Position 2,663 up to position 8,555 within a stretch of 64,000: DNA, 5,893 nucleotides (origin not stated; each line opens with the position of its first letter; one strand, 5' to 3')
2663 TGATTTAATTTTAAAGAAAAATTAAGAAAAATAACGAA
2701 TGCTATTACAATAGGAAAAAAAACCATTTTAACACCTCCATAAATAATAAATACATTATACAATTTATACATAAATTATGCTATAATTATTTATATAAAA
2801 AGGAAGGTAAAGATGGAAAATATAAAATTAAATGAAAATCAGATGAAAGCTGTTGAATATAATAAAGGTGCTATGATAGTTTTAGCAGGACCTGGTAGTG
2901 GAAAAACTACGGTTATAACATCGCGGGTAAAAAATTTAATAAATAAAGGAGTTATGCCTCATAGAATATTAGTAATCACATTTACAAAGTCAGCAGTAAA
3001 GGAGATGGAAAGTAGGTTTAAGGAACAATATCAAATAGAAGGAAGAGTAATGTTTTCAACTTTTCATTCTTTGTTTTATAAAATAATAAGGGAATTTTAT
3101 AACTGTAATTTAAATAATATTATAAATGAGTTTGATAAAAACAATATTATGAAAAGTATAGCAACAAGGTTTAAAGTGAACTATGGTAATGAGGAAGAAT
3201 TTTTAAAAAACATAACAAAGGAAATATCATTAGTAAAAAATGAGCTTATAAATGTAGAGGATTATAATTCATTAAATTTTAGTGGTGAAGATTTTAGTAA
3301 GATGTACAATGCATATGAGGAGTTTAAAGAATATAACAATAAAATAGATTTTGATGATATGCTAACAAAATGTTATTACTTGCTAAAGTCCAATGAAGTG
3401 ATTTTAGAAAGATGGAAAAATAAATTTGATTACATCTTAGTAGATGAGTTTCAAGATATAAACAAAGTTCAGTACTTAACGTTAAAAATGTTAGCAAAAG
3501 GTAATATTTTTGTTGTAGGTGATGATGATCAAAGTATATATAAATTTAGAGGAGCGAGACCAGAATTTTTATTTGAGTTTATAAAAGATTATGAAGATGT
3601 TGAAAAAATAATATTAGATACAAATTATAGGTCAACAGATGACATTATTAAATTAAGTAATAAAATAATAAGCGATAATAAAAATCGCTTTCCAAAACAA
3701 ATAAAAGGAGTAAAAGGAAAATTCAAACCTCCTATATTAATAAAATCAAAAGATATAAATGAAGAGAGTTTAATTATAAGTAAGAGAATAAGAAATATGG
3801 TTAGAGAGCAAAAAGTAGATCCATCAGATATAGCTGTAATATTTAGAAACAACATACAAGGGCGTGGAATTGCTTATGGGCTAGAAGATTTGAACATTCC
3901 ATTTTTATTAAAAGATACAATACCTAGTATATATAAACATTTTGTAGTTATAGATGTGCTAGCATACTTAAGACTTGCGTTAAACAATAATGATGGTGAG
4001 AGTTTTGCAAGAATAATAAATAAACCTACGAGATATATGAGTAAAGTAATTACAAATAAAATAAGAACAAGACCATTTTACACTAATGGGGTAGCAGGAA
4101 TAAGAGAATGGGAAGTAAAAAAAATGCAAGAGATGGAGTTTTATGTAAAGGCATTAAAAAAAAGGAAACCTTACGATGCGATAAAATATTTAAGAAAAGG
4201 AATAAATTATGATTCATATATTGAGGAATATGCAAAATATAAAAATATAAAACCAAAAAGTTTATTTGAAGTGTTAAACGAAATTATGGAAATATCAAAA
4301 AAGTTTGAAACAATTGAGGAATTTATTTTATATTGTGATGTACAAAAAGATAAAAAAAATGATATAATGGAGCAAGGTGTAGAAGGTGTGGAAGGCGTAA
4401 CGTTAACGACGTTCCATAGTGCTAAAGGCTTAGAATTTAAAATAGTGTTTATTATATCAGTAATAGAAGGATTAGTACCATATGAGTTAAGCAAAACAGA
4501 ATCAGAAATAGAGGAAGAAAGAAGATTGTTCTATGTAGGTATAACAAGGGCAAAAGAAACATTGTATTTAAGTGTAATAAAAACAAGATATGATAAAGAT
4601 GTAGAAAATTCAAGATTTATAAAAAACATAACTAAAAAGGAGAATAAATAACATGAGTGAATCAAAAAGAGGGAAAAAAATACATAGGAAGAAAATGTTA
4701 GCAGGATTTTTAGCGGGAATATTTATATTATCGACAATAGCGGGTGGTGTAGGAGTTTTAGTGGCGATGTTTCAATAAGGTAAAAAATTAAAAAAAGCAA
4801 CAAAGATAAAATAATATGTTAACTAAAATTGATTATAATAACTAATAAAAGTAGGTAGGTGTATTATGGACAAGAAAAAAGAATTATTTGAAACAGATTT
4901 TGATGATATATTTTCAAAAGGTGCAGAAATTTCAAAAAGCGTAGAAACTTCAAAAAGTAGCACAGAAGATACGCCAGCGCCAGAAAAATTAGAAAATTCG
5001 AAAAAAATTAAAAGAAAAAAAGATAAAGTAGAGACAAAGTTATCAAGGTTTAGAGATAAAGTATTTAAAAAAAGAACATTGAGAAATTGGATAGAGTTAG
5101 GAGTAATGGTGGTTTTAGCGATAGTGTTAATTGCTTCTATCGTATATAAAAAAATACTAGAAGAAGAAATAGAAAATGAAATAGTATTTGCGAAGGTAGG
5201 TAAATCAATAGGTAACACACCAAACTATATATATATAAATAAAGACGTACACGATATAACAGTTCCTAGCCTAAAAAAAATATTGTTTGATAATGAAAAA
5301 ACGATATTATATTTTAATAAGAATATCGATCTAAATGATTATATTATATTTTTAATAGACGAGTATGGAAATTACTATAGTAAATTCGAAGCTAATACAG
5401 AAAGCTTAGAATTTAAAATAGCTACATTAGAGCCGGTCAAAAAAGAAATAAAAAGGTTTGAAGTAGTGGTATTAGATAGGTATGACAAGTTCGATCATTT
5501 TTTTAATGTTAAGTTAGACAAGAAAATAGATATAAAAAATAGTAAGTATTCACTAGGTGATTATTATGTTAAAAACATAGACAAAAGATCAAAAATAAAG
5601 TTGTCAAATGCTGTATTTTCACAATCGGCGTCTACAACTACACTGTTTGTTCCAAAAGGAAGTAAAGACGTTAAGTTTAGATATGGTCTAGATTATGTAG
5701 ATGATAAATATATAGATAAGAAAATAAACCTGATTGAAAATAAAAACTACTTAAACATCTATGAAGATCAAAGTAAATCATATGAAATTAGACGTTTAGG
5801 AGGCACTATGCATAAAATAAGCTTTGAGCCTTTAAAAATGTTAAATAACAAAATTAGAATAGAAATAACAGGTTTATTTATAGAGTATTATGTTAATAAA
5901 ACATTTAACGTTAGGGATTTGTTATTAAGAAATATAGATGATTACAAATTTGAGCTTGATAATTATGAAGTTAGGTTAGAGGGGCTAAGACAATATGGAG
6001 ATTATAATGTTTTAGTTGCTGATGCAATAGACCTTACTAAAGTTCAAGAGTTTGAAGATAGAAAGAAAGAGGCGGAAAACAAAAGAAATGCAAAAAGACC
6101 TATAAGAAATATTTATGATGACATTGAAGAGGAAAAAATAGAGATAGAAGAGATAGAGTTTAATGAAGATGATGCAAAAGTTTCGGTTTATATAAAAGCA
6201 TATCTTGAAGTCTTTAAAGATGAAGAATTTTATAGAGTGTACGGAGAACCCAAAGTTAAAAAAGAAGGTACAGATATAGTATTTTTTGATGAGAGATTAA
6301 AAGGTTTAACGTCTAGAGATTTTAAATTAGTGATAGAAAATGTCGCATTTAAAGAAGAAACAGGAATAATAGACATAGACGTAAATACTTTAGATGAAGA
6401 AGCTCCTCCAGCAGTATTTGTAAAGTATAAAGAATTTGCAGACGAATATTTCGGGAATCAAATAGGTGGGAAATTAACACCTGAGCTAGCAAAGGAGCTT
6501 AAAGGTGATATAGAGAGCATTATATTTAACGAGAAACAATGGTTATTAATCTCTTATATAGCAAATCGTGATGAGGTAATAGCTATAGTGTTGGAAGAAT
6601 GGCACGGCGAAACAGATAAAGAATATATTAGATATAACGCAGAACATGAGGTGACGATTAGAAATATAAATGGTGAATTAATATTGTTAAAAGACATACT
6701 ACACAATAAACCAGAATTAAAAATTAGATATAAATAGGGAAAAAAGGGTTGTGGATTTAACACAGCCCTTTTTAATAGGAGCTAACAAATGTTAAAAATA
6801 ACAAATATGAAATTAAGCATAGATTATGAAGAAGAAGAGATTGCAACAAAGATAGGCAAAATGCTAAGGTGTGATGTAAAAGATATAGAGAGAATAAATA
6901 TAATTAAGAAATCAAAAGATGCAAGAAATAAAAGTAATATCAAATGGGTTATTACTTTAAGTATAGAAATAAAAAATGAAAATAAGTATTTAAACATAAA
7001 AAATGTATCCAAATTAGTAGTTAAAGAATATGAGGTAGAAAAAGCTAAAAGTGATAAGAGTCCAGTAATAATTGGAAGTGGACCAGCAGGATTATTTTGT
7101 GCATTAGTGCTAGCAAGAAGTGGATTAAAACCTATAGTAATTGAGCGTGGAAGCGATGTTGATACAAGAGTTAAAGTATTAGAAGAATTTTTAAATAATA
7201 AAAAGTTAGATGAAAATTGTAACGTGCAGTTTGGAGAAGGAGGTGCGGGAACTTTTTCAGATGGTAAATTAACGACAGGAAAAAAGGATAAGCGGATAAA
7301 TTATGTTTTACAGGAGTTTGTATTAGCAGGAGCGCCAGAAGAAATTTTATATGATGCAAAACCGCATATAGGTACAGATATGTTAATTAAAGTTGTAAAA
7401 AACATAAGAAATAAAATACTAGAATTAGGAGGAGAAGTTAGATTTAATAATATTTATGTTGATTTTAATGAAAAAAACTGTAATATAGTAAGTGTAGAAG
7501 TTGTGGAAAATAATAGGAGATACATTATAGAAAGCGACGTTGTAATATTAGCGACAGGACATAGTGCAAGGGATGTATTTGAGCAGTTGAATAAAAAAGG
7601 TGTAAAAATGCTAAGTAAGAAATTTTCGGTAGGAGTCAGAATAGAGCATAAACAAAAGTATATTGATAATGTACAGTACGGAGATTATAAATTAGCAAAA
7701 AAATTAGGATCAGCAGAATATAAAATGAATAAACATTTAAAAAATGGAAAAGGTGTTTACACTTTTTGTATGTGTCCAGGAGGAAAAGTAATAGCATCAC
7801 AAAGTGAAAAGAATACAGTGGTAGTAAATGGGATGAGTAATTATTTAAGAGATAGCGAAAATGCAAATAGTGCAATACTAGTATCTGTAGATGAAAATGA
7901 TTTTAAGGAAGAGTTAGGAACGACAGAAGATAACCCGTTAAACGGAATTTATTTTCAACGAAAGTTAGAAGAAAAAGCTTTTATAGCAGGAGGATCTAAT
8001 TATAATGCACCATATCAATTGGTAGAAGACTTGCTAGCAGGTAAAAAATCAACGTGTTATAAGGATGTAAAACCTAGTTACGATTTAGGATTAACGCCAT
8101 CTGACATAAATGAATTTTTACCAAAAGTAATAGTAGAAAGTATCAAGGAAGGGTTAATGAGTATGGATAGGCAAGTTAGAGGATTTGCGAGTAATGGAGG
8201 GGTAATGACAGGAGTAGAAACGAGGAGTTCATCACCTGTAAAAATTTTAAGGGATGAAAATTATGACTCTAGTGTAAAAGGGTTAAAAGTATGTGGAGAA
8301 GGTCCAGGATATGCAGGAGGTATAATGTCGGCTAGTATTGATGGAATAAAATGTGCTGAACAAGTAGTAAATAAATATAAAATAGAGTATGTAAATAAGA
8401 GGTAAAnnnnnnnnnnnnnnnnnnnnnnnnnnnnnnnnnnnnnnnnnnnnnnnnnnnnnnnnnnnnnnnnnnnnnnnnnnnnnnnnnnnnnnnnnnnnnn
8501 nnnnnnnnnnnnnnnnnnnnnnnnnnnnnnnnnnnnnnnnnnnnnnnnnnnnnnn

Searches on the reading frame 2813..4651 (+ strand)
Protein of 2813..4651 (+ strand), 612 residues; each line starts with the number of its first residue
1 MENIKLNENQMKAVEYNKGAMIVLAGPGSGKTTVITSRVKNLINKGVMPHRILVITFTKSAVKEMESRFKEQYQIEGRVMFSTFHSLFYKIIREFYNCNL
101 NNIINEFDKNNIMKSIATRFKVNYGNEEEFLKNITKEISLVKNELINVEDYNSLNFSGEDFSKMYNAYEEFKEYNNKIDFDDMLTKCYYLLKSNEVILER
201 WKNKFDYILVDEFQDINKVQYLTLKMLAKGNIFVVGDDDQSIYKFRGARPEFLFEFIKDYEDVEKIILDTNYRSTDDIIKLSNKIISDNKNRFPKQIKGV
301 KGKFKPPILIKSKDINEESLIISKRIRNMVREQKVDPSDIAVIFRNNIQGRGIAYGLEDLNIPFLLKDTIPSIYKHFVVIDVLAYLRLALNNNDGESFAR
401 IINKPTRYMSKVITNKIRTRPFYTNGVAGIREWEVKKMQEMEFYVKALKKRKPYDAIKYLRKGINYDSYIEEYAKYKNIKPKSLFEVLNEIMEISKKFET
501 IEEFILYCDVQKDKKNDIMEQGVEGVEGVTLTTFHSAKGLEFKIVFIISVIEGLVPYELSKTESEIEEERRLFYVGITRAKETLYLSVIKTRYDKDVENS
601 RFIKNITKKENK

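Call 15: search_protein_families(library=pfam, proteins=[window:2813-4651:+], max_evalue=0.00001)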
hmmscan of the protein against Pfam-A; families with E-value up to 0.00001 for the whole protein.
window:2813-4651:+ (612 aa): 7 families
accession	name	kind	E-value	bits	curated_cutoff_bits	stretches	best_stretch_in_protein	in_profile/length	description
PF00580.27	UvrD-helicase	-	3.2e-68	230.8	23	1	6-260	1-270/271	UvrD/REP helicase N-terminal domain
PF13361.12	UvrD_C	-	9.5e-51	173.7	25.6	1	266-590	1-349/350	UvrD-like helicase C-terminal domain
PF13245.12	AAA_19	-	3.4e-24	86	25.1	1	10-246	1-134/134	AAA domain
PF13538.12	UvrD_C_2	-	3.8e-10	39.9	27.4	1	529-586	2-51/52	UvrD-like helicase C-terminal domain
PF01443.25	Viral_helicase1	-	2.1e-09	38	21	0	515-585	172-225/228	Viral superfamily 1 RNA helicase core domain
PF13087.12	AAA_12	-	4e-09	36.7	27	0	33-84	93-144/195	AAA domain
PF13604.12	AAA_30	-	8.3e-06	26.1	27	0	6-68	2-65/191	AAA domain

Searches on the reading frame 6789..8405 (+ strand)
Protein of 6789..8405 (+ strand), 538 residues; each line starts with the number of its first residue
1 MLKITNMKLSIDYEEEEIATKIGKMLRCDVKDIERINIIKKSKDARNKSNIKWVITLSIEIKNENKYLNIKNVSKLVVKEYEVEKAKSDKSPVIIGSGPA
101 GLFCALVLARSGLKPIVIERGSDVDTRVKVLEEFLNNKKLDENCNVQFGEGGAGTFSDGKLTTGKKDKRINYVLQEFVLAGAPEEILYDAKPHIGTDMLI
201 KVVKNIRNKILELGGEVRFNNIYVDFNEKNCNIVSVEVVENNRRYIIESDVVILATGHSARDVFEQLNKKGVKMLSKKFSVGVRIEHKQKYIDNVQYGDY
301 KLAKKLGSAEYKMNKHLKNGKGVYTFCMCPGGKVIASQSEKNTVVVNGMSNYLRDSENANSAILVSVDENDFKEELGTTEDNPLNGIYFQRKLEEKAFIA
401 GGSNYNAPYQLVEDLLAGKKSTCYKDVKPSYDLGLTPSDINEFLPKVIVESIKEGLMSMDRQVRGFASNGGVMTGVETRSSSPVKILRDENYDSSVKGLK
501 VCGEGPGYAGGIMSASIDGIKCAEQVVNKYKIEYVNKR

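Call 15: search_protein_families(library=pfam, proteins=[window:6789-8405:+], max_evalue=0.00001)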
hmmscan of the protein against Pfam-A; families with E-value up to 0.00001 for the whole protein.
window:6789-8405:+ (538 aa): 6 families
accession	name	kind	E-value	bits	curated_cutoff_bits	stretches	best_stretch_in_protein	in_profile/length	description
PF21688.3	FAD-depend_C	-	4.5e-75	252.6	27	1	278-480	1-197/197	FAD-dependent protein, C-terminal domain-like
PF01266.30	DAO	-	1e-08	35.6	27.9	0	93-123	3-33/353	FAD dependent oxidoreductase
PF07992.20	Pyr_redox_2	-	1.8e-08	34.6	26.1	1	93-272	4-119/291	Pyridine nucleotide-disulphide oxidoreductase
PF13738.12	Pyr_redox_3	-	7e-07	29.2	30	0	93-125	1-34/305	Pyridine nucleotide-disulphide oxidoreductase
PF00890.30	FAD_binding_2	-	1.5e-06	28.2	20.4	0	93-122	3-32/414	FAD binding domain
PF03486.20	HI0933_like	-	4.9e-06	26.6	50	0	93-128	4-39/244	HI0933-like protein Rossmann domain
